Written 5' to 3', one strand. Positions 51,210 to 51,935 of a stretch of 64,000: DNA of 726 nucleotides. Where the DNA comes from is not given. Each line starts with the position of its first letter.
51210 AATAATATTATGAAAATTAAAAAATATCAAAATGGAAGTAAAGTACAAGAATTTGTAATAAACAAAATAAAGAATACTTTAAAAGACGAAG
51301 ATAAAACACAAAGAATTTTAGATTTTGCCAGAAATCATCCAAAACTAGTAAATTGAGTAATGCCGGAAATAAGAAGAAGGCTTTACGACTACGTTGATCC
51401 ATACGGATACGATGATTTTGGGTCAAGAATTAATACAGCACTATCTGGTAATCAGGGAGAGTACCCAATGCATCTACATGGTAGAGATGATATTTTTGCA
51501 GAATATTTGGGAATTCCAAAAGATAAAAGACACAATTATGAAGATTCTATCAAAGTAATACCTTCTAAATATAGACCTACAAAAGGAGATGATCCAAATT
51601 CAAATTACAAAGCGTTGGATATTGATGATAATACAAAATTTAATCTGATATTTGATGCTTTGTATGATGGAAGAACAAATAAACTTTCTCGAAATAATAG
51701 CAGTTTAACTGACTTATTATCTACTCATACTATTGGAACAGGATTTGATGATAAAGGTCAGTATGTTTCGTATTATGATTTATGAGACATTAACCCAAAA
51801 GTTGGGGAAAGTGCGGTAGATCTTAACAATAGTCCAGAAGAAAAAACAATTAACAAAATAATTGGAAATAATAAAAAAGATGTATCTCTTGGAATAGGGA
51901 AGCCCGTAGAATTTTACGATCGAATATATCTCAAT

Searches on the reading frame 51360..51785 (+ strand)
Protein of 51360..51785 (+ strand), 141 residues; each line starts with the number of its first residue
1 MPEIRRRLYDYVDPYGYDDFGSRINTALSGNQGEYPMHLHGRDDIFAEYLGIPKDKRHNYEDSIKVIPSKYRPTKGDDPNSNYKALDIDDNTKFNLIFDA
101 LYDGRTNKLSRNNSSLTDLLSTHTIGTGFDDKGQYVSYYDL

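Call 42: find_homologous_proteins(query=window:51360-51785:+, max_evalue=0.001)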
Query window:51360-51785:+: 6 candidates shared short words with the query, none scored E <= 0.001.
